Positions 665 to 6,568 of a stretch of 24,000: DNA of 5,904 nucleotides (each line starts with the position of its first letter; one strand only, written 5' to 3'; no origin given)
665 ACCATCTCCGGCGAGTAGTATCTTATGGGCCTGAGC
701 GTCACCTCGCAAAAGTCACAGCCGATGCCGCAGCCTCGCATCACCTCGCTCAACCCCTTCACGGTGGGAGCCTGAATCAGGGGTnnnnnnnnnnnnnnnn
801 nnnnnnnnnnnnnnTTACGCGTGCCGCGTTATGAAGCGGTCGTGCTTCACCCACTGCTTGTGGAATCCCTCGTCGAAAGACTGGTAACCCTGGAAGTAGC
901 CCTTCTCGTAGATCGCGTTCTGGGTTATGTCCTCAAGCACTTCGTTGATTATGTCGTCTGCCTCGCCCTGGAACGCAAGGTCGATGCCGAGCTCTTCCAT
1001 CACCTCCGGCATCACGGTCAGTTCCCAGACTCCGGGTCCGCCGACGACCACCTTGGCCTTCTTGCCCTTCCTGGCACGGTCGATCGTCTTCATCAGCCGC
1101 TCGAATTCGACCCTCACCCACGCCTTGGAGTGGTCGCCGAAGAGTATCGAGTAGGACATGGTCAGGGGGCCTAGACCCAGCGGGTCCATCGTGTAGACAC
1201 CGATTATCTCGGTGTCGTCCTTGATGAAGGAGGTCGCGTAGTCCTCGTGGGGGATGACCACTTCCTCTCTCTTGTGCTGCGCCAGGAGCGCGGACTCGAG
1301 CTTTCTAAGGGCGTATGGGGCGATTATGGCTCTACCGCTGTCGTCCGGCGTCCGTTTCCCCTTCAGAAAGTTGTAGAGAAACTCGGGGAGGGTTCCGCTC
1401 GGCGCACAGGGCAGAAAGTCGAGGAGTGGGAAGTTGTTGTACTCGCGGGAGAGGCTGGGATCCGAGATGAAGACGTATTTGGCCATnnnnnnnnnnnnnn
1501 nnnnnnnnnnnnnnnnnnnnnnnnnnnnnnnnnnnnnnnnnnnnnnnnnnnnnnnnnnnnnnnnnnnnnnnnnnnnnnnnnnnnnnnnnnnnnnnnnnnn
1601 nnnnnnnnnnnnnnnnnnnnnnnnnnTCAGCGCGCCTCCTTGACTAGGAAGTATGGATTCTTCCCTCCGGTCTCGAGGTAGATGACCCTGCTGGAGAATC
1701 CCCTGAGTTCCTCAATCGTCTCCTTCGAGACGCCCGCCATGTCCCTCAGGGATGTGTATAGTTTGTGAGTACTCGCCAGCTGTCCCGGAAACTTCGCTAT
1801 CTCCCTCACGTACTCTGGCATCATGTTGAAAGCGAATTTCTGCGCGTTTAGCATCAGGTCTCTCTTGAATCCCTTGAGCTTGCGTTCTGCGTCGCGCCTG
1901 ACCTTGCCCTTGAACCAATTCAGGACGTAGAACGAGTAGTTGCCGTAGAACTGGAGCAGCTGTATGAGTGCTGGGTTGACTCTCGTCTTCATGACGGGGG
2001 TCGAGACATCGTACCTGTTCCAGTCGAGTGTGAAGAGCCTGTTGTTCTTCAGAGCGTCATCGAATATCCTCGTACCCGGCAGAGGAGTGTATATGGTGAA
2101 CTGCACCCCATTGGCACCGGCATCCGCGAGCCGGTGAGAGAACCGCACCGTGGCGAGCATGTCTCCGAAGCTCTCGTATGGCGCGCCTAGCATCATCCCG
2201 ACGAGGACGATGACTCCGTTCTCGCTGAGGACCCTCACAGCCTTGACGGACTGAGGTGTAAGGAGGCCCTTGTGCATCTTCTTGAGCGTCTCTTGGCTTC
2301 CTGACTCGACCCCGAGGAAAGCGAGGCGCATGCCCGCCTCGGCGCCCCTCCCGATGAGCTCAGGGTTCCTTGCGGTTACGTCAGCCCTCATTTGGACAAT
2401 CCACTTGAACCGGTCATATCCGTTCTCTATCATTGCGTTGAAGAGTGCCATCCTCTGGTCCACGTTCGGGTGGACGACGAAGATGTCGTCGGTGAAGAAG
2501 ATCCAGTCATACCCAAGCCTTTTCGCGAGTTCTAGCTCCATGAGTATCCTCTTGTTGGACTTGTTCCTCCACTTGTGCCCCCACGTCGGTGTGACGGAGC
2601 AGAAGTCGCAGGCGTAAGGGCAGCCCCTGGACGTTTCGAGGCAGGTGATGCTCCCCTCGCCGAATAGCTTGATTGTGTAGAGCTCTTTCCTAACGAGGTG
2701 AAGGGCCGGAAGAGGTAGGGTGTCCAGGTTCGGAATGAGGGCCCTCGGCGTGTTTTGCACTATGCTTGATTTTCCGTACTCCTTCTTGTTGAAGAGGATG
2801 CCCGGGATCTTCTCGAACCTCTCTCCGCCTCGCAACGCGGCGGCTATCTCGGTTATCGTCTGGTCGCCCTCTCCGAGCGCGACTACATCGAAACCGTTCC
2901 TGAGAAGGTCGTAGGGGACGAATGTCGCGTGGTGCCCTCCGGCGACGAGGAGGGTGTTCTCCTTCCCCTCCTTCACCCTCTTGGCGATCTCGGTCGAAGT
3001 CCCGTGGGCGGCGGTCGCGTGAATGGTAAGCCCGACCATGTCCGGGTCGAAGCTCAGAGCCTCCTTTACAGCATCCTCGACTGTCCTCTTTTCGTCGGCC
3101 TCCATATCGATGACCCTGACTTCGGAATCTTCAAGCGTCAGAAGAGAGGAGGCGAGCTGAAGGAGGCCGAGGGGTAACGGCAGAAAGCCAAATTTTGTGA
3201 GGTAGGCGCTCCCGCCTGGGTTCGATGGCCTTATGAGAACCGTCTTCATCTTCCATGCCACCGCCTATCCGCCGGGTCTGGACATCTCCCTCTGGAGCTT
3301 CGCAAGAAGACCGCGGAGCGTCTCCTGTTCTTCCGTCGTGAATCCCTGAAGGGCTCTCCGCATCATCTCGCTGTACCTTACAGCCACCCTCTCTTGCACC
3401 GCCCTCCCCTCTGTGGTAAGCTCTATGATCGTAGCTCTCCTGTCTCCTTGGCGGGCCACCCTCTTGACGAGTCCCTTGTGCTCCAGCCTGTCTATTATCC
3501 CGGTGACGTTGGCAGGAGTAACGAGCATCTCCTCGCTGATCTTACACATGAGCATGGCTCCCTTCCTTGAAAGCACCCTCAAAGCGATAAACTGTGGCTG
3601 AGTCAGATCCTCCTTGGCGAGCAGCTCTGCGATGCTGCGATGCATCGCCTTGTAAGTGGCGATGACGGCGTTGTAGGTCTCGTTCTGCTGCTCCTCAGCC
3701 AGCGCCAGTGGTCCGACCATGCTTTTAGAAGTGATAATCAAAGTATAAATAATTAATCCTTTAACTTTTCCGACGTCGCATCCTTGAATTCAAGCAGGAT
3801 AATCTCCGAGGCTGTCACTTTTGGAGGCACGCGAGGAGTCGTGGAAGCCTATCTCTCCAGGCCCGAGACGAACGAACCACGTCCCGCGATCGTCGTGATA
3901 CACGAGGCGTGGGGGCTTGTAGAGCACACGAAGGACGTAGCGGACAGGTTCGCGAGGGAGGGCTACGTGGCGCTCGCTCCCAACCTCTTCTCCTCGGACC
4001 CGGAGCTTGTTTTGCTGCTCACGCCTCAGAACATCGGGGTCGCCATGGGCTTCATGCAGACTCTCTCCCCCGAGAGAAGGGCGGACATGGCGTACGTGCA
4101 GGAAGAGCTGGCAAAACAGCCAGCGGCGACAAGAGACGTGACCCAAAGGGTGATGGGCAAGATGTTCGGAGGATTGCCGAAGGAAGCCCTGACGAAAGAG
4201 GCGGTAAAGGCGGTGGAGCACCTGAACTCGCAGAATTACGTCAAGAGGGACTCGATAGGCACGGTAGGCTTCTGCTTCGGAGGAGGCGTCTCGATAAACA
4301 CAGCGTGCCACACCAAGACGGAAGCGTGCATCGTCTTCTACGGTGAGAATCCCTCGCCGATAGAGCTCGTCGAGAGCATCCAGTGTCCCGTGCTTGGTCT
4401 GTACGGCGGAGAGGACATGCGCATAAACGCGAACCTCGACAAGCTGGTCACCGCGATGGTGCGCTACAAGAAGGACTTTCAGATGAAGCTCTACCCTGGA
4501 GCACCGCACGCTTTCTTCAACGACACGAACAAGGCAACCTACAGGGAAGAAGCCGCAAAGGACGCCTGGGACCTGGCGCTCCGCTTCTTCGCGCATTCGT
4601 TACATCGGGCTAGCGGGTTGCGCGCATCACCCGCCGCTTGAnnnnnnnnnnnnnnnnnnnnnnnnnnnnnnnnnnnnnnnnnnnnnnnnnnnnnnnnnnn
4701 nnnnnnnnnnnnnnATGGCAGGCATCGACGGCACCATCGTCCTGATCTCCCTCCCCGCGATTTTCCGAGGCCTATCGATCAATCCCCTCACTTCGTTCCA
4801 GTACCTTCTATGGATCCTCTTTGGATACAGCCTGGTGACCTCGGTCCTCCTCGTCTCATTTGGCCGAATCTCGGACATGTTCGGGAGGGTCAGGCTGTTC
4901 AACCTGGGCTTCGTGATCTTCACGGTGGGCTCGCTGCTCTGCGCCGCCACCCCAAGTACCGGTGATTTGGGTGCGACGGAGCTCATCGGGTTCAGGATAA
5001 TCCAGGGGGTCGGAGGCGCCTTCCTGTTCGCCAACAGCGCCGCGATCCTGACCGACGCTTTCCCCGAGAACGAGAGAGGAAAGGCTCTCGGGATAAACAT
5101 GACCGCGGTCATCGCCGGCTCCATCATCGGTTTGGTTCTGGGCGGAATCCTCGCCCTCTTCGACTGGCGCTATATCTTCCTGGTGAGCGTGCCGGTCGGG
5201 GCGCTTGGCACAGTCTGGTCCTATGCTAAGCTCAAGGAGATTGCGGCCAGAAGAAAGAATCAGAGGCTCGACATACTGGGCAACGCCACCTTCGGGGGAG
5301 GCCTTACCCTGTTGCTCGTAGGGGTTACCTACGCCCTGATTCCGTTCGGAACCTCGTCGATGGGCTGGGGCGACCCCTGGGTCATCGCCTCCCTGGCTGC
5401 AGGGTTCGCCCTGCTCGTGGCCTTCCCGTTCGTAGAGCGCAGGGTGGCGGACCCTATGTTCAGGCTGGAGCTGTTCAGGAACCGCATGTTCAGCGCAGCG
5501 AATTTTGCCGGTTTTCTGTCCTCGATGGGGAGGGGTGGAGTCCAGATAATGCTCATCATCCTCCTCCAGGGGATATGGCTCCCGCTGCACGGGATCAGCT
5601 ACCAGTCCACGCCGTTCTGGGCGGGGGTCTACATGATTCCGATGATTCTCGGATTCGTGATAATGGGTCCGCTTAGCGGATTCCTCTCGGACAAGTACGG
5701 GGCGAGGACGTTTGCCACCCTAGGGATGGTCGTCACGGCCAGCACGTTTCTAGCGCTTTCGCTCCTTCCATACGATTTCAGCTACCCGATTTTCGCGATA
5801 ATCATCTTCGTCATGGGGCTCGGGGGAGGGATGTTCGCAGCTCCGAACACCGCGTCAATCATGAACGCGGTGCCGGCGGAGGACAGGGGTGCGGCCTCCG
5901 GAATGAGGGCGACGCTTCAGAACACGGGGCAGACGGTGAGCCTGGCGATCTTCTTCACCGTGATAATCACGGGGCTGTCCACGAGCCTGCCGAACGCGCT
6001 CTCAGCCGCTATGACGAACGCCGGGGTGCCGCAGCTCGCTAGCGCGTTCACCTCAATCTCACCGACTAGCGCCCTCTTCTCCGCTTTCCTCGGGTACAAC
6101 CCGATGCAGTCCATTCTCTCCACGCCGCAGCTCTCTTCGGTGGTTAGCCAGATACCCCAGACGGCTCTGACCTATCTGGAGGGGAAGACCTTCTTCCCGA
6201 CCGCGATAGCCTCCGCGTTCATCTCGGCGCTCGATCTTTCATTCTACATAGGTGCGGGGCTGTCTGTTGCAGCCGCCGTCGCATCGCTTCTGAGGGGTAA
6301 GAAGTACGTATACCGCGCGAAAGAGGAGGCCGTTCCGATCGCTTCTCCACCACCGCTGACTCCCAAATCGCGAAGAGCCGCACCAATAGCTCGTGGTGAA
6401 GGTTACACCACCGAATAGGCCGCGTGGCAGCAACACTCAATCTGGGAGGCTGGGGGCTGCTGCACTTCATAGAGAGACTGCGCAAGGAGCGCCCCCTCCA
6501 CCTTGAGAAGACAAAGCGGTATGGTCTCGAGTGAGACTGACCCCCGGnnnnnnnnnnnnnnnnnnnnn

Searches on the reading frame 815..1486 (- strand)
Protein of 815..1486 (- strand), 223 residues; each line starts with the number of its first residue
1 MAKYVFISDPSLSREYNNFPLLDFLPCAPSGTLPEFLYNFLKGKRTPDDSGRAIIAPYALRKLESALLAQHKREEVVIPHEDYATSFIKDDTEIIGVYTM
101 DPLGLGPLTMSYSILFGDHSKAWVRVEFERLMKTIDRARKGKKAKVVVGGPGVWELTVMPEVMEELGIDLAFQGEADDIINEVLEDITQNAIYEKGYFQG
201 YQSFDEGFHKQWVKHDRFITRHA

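Call 11: search_protein_families(library=pfam, proteins=[window:815-1486:-], max_evalue=0.001)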
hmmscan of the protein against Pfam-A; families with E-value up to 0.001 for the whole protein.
window:815-1486:- (223 aa): 1 family
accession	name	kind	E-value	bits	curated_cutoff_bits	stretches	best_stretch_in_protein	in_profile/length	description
PF02310.24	B12-binding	-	0.00073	19.8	32.1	0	127-183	67-120/121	B12 binding domain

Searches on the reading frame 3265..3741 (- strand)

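Call 11: search_protein_families(library=pfam, proteins=[window:3265-3741:-], max_evalue=0.001)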
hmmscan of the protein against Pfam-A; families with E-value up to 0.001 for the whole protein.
window:3265-3741:- (158 aa): 5 families
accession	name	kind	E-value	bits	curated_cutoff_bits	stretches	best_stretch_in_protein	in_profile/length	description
PF01047.28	MarR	-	1.6e-14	53.9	24.6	1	46-103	1-58/59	MarR family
PF12802.13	MarR_2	-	1.6e-10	41.4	27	1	45-103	2-61/61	MarR family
PF22381.2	Staph_reg_Sar_Rot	-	3e-07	30.9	27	1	39-115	5-81/85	Transcriptional regulator SarA/Rot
PF13463.12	HTH_27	-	0.0004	21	22.2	1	46-112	1-68/68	Winged helix DNA-binding domain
PF01325.25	Fe_dep_repress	-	0.00054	20.5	26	0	63-97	23-57/60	Iron dependent repressor, N-terminal DNA binding domain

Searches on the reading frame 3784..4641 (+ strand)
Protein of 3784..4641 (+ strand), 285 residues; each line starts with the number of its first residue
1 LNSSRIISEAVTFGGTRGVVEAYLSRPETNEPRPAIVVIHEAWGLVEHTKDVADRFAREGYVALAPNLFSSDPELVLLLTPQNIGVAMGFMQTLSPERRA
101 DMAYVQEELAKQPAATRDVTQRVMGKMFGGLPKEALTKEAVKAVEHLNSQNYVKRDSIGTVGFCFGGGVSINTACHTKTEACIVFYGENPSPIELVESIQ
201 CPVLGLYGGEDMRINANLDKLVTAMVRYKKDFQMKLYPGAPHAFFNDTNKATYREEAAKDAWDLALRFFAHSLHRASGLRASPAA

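Call 92: search_protein_families(library=pfam, proteins=[window:3784-4641:+], max_evalue=0.01)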
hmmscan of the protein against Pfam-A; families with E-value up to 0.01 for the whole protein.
window:3784-4641:+ (285 aa): 4 families
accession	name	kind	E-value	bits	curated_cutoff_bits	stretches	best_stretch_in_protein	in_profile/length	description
PF01738.24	DLH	-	2.1e-52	178.3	21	1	20-271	1-215/217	Dienelactone hydrolase family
PF00326.27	Peptidase_S9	-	2.1e-06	27.8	22.6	0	192-255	134-199/213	Prolyl oligopeptidase family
PF08840.17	BAAT_C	-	4.6e-05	24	20.9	1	142-185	8-52/210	BAAT / Acyl-CoA thioester hydrolase C terminal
PF12146.15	Hydrolase_4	-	0.00014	21.7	27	1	196-248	187-238/239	Serine aminopeptidase, S33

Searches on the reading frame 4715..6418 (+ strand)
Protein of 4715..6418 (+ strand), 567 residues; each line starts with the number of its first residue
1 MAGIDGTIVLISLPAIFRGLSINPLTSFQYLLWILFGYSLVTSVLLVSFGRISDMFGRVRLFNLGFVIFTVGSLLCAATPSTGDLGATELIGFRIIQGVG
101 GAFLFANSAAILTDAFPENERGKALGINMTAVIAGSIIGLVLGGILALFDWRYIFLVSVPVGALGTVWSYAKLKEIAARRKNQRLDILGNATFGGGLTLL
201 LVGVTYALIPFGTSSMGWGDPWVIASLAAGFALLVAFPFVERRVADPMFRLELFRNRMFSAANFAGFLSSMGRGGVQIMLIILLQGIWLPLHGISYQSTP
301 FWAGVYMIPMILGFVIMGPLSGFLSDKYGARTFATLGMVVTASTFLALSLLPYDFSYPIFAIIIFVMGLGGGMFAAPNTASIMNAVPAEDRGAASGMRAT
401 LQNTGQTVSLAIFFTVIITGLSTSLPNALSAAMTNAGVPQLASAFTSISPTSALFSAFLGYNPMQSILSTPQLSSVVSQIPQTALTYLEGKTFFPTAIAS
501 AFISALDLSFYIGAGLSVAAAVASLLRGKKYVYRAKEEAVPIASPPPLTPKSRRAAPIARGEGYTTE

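Call 11: search_protein_families(library=pfam, proteins=[window:4715-6418:+], max_evalue=0.001)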
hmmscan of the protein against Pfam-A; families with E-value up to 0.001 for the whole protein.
window:4715-6418:+ (567 aa): 3 families
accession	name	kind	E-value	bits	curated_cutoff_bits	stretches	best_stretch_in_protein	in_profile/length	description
PF07690.21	MFS_1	-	1.2e-40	139.9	33.4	2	2-247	8-264/347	Major Facilitator Superfamily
PF00083.30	Sugar_tr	-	7e-05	22.3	22.3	1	32-167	49-186/452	Sugar (and other) transporter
PF03209.21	PUCC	-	0.00048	19.7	21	1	310-411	256-354/401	PUCC protein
